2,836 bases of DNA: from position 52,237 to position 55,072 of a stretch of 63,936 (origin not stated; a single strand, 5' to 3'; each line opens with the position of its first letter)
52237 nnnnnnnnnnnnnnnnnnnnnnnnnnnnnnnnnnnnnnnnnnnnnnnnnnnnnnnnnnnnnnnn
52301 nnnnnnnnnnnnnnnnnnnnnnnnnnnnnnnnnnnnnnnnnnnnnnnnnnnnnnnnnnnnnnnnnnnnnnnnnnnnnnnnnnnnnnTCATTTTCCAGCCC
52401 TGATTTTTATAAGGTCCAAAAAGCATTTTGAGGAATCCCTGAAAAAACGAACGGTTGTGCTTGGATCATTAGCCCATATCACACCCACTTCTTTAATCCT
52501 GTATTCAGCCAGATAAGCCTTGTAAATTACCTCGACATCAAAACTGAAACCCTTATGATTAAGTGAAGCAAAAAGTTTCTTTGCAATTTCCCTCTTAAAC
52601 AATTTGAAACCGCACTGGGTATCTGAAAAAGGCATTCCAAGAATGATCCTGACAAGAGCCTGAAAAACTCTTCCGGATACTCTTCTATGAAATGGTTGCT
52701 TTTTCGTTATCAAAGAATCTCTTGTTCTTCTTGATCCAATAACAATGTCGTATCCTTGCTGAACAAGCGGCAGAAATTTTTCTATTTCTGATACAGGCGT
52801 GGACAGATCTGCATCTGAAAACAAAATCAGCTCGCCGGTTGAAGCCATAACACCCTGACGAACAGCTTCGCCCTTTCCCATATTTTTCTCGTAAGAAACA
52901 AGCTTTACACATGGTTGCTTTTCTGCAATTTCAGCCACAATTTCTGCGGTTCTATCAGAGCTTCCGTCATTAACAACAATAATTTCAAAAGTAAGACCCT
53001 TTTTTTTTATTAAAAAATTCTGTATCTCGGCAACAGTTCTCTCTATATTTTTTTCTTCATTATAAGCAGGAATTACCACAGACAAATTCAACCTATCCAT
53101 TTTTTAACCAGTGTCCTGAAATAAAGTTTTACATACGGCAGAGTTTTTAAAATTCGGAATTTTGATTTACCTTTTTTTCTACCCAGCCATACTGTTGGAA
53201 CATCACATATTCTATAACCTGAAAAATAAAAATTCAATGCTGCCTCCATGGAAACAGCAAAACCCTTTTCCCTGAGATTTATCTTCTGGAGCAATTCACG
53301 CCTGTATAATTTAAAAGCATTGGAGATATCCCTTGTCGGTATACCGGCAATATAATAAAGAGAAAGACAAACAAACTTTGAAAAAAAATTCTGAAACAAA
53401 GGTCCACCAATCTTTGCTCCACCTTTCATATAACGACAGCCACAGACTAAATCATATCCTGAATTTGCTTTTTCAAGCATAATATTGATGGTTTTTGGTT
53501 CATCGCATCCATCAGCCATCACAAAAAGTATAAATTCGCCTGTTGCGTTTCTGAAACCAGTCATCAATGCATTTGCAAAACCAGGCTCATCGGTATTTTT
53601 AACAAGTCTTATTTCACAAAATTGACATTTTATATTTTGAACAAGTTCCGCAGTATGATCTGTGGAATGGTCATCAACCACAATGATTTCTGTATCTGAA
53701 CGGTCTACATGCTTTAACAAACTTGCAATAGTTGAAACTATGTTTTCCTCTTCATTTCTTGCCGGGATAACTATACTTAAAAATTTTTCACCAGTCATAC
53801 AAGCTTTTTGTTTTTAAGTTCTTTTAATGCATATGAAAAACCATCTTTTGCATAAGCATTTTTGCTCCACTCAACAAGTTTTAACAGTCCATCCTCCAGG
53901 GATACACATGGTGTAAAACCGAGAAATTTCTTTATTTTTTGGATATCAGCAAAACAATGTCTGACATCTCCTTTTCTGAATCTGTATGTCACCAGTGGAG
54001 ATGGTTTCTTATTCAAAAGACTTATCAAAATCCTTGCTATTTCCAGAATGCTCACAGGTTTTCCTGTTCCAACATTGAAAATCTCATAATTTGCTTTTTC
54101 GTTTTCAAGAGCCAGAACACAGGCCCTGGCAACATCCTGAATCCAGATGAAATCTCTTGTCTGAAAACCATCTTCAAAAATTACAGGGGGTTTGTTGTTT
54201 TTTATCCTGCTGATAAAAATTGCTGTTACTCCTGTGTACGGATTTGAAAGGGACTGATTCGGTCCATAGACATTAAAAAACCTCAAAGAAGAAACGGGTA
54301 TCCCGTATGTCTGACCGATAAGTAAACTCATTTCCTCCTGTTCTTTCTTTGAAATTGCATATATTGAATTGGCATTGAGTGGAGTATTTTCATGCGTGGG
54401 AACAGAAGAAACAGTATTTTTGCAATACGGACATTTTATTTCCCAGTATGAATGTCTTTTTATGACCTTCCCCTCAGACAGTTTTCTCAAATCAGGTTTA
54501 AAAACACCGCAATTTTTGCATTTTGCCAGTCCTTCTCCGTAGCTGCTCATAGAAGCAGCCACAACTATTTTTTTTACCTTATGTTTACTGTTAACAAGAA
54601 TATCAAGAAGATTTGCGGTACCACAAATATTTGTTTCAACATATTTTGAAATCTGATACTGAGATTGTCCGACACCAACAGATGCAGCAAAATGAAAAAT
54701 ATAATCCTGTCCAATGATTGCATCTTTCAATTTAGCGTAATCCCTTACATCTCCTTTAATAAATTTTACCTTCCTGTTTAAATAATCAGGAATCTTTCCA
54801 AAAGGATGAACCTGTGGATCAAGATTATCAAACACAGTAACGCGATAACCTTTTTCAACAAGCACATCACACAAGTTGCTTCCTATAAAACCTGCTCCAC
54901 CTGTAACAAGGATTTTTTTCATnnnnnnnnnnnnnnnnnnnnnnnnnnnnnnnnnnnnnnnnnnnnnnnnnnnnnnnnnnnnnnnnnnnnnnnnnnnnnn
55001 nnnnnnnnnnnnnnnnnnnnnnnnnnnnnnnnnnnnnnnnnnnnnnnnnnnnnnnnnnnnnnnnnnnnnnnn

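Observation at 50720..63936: A >13 kb single-strand operon combining three GT-C transferases with four polyprenyl-phosphate-sugar-synthase-like GT2s: a multi-branch periplasmic glycosylation system unlike standard O-antigen/capsule loci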

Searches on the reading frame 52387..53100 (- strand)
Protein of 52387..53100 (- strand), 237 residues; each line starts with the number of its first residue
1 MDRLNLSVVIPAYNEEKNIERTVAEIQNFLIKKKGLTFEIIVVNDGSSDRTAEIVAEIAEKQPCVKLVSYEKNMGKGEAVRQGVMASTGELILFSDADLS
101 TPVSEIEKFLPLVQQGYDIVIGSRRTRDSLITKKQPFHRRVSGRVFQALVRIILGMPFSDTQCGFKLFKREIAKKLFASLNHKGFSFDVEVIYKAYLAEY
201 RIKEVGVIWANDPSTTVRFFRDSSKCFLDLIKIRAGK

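Call 4: search_protein_families(library=pfam, proteins=[window:52387-53100:-], max_evalue=0.001)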
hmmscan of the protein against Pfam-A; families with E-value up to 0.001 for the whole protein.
window:52387-53100:- (237 aa): 3 families
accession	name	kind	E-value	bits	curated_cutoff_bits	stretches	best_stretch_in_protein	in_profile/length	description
PF00535.33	Glycos_transf_2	-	2.6e-36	125.5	23.3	1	7-177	1-168/168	Glycosyl transferase family 2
PF10111.15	Glyco_tranf_2_2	-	1.1e-11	45.2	27.3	1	7-114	1-107/276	Glycosyltransferase like family 2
PF13641.12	Glyco_tranf_2_3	-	1.9e-09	38.3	27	1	6-126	3-125/230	Glycosyltransferase like family 2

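Call 6: search_protein_families(library=ncbifam, proteins=[window:52387-53100:-], max_evalue=0.00001)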
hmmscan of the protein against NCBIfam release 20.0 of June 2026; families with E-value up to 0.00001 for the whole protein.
window:52387-53100:- (237 aa): 22 families
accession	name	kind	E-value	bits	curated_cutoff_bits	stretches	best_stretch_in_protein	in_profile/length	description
NF047588.1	GlcsyltransPgfSStrep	equivalog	2.2e-30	105.9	500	1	5-183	2-174/308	glycosyltransferase PgfS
NF007986.1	PRK10714.1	equivalog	2.3e-24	86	529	1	5-185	7-181/316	undecaprenyl-phosphate 4-deoxy-4-formamido-L-arabinose transferase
TIGR04182.1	glyco_TIGR04182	equivalog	7.9e-20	71.4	325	1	6-232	2-216/293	S-layer glycoprotein N-glycosyltransferase AglJ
NF041391.1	DPhHxTase_Halo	equivalog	1.8e-19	69.6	375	1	12-209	3-183/213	dolichyl-phosphate hexose transferase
TIGR03937.1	PgaC_IcaA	equivalog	2.6e-19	69.5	422.3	1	6-98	47-135/407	poly-beta-1,6-N-acetyl-D-glucosamine synthase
NF010496.0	PRK13915.1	equivalog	6.7e-19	68.1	262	1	5-109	32-137/307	glucosyl-3-phosphoglycerate synthase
NF058614.1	PPMAGASynPpgS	equivalog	4.4e-18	65.5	370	1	8-206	4-193/226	polyprenyl-phospho-N-acetylgalactosaminyl synthase PpgS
NF041875.1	EPS_EpsD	equivalog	6.8e-17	61.9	370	1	6-125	1-117/325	exopolysaccharide biosynthesis glycosyltransferase EpsD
NF007482.0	PRK10073.1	equivalog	2.1e-15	56.6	423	1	4-100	6-97/334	glycosyltransferase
TIGR04283.1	glyco_like_mftF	equivalog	1.8e-14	53.9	182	1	6-110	1-94/221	TIGR04283 family arsenosugar biosynthesis glycosyltransferase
NF038302.1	EPS_HpsE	equivalog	4.9e-12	45.4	300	1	5-99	2-97/307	hormogonium polysaccharide biosynthesis glycosyltransferase HpsE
NF047683.1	TeichurnBiosyTuaG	equivalog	5.1e-11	42.7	400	1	5-114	7-112/252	teichuronic acid biosynthesis protein TuaG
TIGR03965.1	mycofact_glyco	equivalog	4.7e-10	38.9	280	1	6-102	76-168/467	mycofactocin biosynthesis glycosyltransferase MftF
NF050050.1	ProtGlycPglI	equivalog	5.2e-10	39.2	500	1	5-147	3-137/306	GalNAc(5)-diNAcBac-PP-undecaprenol beta-1,3-glucosyltransferase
TIGR03469.1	HpnB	hypoth_equivalog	2.6e-09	36.6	379.25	1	6-110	46-157/386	hopene-associated glycosyltransferase HpnB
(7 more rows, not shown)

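Call 34: search_solved_structures(query=window:52387-53100:-, max_evalue=0.000001)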
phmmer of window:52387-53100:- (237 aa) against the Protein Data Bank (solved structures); distinct sequences matched with E-value up to 0.000001: 21.
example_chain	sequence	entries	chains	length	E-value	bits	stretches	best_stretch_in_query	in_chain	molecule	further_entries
5mlz_A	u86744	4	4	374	3.8e-24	88.6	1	4-196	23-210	Dolichol monophosphate mannose synthase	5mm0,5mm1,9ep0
5ekp_C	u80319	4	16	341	2.8e-20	76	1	4-146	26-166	Uncharacterized glycosyltransferase sll0501 | Glycosyltransferase sll0501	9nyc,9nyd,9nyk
5eke_A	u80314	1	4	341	2.8e-20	76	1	4-146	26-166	Uncharacterized glycosyltransferase sll0501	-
9nye_A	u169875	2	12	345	2.9e-20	76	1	4-146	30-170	Glycosyltransferase sll0501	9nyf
9hwj_A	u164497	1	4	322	1.4e-18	70.4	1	6-176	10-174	Undecaprenyl-phosphate 4-deoxy-4-formamido-L-arabinose transferase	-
9bhc_C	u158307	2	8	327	3e-17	66.1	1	6-177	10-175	Undecaprenyl-phosphate 4-deoxy-4-formamido-L-arabinose transferase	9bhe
8vxh_A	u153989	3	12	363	3.9e-17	65.7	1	6-177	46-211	Undecaprenyl-phosphate 4-deoxy-4-formamido-L-arabinose transferase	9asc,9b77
2z87_A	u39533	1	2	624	2.6e-10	43.4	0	6-98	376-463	Chondroitin synthase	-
2z86_A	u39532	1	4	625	2.6e-10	43.4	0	6-98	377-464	Chondroitin synthase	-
6p61_A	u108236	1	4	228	1.9e-09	40.6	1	6-111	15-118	Glycosyltransferase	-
5hea_A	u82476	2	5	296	2.1e-09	40.5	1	6-123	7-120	Putative glycosyltransferase (GalT1)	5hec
7pdo_A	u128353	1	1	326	4.2e-09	39.5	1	6-160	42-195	Glucosyl-3-phosphoglycerate synthase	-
7p5l_A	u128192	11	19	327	4.3e-09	39.5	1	6-159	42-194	Glucosyl-3-phosphoglycerate synthase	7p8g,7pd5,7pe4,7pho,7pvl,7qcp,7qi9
3bcv_A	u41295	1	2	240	1e-08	38.2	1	6-99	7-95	Putative glycosyltransferase protein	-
4y6n_A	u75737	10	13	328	2.3e-08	37.1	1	6-108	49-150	Glucosyl-3-phosphoglycerate synthase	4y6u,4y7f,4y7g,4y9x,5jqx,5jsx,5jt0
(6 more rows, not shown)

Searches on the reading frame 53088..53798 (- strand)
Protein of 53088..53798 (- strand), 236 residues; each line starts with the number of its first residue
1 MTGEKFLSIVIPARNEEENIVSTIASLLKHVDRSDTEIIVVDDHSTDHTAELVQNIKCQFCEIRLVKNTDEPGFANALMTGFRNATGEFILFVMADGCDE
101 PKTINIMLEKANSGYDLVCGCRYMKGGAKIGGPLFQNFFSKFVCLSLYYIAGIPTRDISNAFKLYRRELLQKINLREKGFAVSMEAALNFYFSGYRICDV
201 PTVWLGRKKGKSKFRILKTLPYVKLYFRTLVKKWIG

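Call 4: search_protein_families(library=pfam, proteins=[window:53088-53798:-], max_evalue=0.001)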
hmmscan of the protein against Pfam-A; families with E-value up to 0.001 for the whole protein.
window:53088-53798:- (236 aa): 3 families
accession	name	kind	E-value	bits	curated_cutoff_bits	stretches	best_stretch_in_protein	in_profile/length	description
PF00535.33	Glycos_transf_2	-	1.7e-32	113.1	23.3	1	8-173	1-167/168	Glycosyl transferase family 2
PF13641.12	Glyco_tranf_2_3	-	6.1e-12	46.5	27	1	7-139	3-132/230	Glycosyltransferase like family 2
PF10111.15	Glyco_tranf_2_2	-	8.5e-09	35.7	27.3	1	8-107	1-102/276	Glycosyltransferase like family 2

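Call 6: search_protein_families(library=ncbifam, proteins=[window:53088-53798:-], max_evalue=0.00001)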
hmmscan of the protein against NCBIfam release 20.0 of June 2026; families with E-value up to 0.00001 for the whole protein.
window:53088-53798:- (236 aa): 20 families
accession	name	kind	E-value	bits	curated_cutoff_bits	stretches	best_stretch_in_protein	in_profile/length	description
NF047588.1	GlcsyltransPgfSStrep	equivalog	1.2e-19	70.7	500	1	7-222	3-213/308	glycosyltransferase PgfS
TIGR04182.1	glyco_TIGR04182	equivalog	3.6e-16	59.4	325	1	8-214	3-201/293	S-layer glycoprotein N-glycosyltransferase AglJ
NF007986.1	PRK10714.1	equivalog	4.4e-16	58.8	529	1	7-220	8-216/316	undecaprenyl-phosphate 4-deoxy-4-formamido-L-arabinose transferase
TIGR03937.1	PgaC_IcaA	equivalog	5.8e-16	58.4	422.3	1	5-113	45-152/407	poly-beta-1,6-N-acetyl-D-glucosamine synthase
NF007482.0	PRK10073.1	equivalog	1.8e-14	53.5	423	1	4-113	5-112/334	glycosyltransferase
NF050050.1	ProtGlycPglI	equivalog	2.3e-14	53.5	500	1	6-123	3-120/306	GalNAc(5)-diNAcBac-PP-undecaprenol beta-1,3-glucosyltransferase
TIGR04283.1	glyco_like_mftF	equivalog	2.8e-14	53.2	182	1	7-101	1-87/221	TIGR04283 family arsenosugar biosynthesis glycosyltransferase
NF041875.1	EPS_EpsD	equivalog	1.2e-12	47.9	370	1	7-114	1-107/325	exopolysaccharide biosynthesis glycosyltransferase EpsD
TIGR03965.1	mycofact_glyco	equivalog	4.3e-12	45.6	280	1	7-102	76-170/467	mycofactocin biosynthesis glycosyltransferase MftF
NF041391.1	DPhHxTase_Halo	equivalog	5e-12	45.3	375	1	15-207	5-186/213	dolichyl-phosphate hexose transferase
NF010496.0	PRK13915.1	equivalog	6.8e-12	45.1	262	1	5-99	31-129/307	glucosyl-3-phosphoglycerate synthase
TIGR03469.1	HpnB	hypoth_equivalog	1.2e-11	44.3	379.25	1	8-113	47-162/386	hopene-associated glycosyltransferase HpnB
NF047683.1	TeichurnBiosyTuaG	equivalog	3.2e-11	43.3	400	1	5-105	6-105/252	teichuronic acid biosynthesis protein TuaG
NF058614.1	PPMAGASynPpgS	equivalog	3.5e-10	39.7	370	1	9-214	4-206/226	polyprenyl-phospho-N-acetylgalactosaminyl synthase PpgS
NF045692.1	OglycostaseCruG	equivalog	5.3e-10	38.8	600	1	7-119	43-161/386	2'-O-glycosyltransferase CruG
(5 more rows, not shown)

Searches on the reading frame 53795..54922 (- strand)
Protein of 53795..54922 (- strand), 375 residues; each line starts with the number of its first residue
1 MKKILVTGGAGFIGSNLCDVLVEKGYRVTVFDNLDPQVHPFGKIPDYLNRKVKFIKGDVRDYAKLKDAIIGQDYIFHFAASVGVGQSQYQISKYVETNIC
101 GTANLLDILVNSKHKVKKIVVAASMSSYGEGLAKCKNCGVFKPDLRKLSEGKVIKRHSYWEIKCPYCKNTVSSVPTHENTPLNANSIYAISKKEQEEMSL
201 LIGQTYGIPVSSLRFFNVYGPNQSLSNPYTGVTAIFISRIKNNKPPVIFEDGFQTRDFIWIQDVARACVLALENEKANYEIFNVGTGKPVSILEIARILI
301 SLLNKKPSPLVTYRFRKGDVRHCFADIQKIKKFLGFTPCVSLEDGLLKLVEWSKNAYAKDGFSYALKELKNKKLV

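Call 4: search_protein_families(library=pfam, proteins=[window:53795-54922:-], max_evalue=0.001)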
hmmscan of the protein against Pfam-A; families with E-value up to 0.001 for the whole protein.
window:53795-54922:- (375 aa): 9 families
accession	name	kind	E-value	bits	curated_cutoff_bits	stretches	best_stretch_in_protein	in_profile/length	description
PF01370.27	Epimerase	-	9.8e-52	176.2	20.9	1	4-285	1-240/240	NAD dependent epimerase/dehydratase family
PF16363.11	GDP_Man_Dehyd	-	3.9e-49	168.3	27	2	5-130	1-135/332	GDP-mannose 4,6 dehydratase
PF02719.21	Polysacc_synt_2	-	1.5e-20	74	20.2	2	4-121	1-125/293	Polysaccharide biosynthesis protein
PF01073.25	3Beta_HSD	-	7.7e-19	68.2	22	1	5-130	1-122/280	3-beta hydroxysteroid dehydrogenase/isomerase family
PF00106.31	adh_short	-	5.4e-08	33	26.6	1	2-125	1-137/195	short chain dehydrogenase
PF07993.18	NAD_binding_4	-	4.4e-07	29.8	20.1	1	65-234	82-217/258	Male sterility protein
PF13460.12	NAD_binding_10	-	6.8e-07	29.8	27.2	1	8-130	1-104/184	NAD(P)H-binding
PF05368.20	NmrA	-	6.6e-05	23.1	27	1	2-80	3-78/298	NmrA-like family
PF04321.23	RmlD_sub_bind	-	0.00063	19.3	27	0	3-105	2-85/287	RmlD substrate binding domain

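Call 6: search_protein_families(library=ncbifam, proteins=[window:53795-54922:-], max_evalue=0.00001)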
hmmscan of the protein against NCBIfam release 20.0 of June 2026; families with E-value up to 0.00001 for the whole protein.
window:53795-54922:- (375 aa): 27 families (the best 25 are shown)
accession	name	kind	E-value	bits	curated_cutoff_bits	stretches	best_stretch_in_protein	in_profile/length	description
TIGR04180.1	EDH_00030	hypoth_equivalog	1.4e-44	152.4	475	2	4-130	1-127/297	NAD-dependent 4,6-dehydratase LegB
TIGR01179.1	galE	equivalog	2.7e-44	151.4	262.3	2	3-130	1-127/332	UDP-glucose 4-epimerase GalE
TIGR01181.1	dTDP_gluc_dehyt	equivalog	4e-44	151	365.1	2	176-354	139-312/321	dTDP-glucose 4,6-dehydratase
TIGR02197.1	heptose_epim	equivalog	3.7e-32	111.8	274.6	2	177-354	130-314/316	ADP-glyceromanno-heptose 6-epimerase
NF011728.1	PRK15181.1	equivalog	9.1e-30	103.8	760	2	184-354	161-338/348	Vi polysaccharide biosynthesis UDP-N-acetylglucosaminuronic acid C-4 epimerase TviC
NF007956.0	PRK10675.1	subfamily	1.1e-24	87.2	394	2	3-130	2-130/338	UDP-glucose 4-epimerase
NF007582.0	PRK10217.1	equivalog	2.1e-23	83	698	2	178-353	150-331/355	dTDP-glucose 4,6-dehydratase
NF007490.0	PRK10084.1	subfamily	1.7e-21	76.6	649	2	177-354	156-335/361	dTDP-glucose 4,6-dehydratase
NF042422.1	oxyalk_red_OleD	equivalog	2.3e-19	69.9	580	1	3-126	2-112/329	2-alkyl-3-oxoalkanoate reductase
NF042423.1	oxyalk_red_Shew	equivalog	3.2e-19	69.2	580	1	2-126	9-120/331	2-alkyl-3-oxoalkanoate reductase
NF008360.0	PRK11150.1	equivalog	4.2e-18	65.6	452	1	186-307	138-258/310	ADP-glyceromanno-heptose 6-epimerase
NF047922.1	GDPFucSynFcl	equivalog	2.7e-15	56.6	500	1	184-352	130-300/308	GDP-L-fucose synthase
TIGR03466.1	HpnA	hypoth_equivalog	5e-15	55.2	367.65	1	3-127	2-116/327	hopanoid-associated sugar epimerase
TIGR04130.1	FnlA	equivalog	7e-15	54.8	730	1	2-122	5-122/337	UDP-N-acetylglucosamine 4,6-dehydratase/5-epimerase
TIGR02622.1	CDP_4_6_dhtase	equivalog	7.6e-15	54.9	278.45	1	2-122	5-128/352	CDP-glucose 4,6-dehydratase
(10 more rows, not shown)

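Call 19: search_solved_structures(query=window:53795-54922:-, max_evalue=1e-15)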
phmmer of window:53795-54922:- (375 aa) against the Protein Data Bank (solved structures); distinct sequences matched with E-value up to 1e-15: 76 (the best 60 are shown).
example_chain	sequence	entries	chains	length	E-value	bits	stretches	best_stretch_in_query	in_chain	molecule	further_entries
4zrm_A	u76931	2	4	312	2e-44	155.2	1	171-354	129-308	UDP-glucose 4-epimerase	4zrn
6wjb_A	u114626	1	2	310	2.4e-41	145.1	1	173-349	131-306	NAD-dependent epimerase/dehydratase family protein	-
6wj9_A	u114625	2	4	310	1.9e-40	142.1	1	172-349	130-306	NAD-dependent epimerase/dehydratase family protein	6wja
6dnt_A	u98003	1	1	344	1.6e-39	139.1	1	184-352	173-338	NAD-dependent epimerase/dehydratase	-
6bwl_A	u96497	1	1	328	5.4e-37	130.7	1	177-355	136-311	Pal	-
6zl6_A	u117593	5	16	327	2.9e-34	121.8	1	186-360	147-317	Epimerase domain-containing protein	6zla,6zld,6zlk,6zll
6zlj_A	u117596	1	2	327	8.1e-34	120.3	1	186-360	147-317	Epimerase domain-containing protein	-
6kv9_A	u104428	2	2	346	9.4e-34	120.1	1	186-356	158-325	MoeE5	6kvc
8vr2_A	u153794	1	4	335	7.1e-33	117.2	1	184-353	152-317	NAD-dependent epimerase/dehydratase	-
1sb8_A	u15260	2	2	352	7.6e-30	107.2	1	175-352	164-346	wbpP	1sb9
3ru7_A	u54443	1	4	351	1.1e-29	106.7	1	176-352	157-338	WbgU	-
6pmh_A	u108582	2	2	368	1.2e-29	106.5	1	172-353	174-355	UDP-glucose 4-epimerase related protein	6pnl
3ru9_A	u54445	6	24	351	1.2e-29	106.5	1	177-352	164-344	WbgU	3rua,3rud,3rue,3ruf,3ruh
1r6d_A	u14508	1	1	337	1.3e-29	106.5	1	171-354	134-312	TDP-glucose-4,6-dehydratase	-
1r66_A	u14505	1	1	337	1.4e-29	106.3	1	173-354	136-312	TDP-glucose-4,6-dehydratase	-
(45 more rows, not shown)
